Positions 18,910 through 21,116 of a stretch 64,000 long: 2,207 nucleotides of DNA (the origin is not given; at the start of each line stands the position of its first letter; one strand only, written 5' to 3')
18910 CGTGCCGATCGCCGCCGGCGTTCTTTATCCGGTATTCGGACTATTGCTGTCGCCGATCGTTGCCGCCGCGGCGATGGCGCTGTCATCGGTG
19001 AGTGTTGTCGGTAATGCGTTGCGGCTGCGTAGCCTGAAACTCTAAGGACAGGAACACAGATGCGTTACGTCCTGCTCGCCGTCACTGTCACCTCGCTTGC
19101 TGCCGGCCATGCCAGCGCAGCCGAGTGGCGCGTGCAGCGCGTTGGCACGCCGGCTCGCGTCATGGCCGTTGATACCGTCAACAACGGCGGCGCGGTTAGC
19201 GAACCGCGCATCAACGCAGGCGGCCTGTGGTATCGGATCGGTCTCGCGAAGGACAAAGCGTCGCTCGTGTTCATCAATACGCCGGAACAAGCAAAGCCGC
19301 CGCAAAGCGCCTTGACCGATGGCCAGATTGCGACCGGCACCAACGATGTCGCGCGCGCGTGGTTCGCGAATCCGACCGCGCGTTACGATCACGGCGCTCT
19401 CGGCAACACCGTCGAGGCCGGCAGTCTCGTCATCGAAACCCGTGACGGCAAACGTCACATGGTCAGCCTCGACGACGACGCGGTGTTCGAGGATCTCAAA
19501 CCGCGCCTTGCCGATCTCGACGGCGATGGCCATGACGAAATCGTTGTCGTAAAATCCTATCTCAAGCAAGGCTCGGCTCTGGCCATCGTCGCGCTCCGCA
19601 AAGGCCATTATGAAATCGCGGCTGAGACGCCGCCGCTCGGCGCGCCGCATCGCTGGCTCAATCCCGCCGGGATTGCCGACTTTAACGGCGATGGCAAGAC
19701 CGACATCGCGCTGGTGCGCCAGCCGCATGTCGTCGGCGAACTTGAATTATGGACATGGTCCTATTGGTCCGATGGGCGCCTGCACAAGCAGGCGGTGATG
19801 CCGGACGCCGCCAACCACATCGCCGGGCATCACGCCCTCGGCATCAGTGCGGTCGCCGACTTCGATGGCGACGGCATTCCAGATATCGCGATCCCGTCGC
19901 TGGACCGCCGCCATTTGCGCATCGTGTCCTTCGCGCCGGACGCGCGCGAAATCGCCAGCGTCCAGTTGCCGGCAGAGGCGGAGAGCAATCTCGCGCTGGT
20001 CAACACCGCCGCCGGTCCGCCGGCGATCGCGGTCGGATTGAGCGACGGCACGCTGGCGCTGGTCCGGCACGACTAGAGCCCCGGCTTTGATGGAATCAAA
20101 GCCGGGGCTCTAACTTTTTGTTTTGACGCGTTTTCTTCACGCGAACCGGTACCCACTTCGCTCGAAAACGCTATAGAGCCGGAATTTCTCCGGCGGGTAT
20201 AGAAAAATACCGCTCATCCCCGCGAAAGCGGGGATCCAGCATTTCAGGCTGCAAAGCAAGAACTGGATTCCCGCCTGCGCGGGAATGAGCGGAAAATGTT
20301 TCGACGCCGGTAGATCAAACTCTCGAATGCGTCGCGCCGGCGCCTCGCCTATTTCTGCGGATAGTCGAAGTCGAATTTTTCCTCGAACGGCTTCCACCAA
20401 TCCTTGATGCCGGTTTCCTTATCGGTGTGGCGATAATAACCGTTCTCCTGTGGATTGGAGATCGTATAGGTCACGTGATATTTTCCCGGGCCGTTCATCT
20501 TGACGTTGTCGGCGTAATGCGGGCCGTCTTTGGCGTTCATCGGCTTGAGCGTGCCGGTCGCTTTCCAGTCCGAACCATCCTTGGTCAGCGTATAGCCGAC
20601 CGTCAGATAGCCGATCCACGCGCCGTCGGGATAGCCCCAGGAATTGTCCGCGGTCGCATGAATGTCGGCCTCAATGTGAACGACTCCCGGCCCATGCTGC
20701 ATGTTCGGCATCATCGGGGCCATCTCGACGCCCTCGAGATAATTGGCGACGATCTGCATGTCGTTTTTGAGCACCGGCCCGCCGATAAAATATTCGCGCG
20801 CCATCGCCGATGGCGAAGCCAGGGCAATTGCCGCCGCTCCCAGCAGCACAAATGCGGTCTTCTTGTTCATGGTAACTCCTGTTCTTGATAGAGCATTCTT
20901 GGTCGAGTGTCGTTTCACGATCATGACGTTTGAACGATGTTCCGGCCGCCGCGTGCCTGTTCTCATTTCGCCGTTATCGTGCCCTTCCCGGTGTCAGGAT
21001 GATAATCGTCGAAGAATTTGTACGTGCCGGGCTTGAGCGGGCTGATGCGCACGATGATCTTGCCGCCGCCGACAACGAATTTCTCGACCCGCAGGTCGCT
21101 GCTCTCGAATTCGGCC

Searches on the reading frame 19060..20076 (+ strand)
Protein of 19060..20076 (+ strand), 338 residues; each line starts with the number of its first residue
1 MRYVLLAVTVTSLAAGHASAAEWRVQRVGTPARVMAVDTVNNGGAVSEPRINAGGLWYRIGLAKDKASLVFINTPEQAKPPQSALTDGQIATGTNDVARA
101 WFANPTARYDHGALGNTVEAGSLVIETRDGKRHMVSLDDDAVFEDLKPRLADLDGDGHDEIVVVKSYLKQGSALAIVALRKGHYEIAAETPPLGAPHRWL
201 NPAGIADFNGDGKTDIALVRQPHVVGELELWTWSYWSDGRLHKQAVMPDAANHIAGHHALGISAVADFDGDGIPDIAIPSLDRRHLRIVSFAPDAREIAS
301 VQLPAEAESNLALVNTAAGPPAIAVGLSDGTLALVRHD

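Call 26: search_protein_families(library=pfam, proteins=[window:19060-20076:+], max_evalue=0.001)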
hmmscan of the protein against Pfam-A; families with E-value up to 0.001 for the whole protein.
window:19060-20076:+ (338 aa): 3 families
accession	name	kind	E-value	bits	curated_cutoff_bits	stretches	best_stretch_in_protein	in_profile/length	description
PF13517.12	FG-GAP_3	-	1e-15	58.5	26.9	2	152-217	1-60/61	FG-GAP-like repeat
PF01839.29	FG-GAP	-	6.5e-11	42.3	22.1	1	264-278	6-20/37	FG-GAP repeat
PF12256.14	TcdB_toxin_midN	-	0.00022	21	24.8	0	129-168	11-50/181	Insecticide toxin TcdB middle/N-terminal region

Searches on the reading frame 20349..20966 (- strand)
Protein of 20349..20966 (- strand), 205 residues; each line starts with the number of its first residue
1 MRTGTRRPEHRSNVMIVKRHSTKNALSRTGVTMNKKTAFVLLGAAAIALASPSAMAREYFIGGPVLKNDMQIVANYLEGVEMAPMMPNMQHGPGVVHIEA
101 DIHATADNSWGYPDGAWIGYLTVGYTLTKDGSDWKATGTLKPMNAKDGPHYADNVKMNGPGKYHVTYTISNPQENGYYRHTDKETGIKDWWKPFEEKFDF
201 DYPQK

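Call 26: search_protein_families(library=pfam, proteins=[window:20349-20966:-], max_evalue=0.001)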
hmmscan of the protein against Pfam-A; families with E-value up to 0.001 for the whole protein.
window:20349-20966:- (205 aa): 1 family
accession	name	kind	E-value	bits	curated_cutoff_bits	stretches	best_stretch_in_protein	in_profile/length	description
PF10634.15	Iron_transport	-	1e-55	188.5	21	1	55-202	1-148/150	Fe2+ transport protein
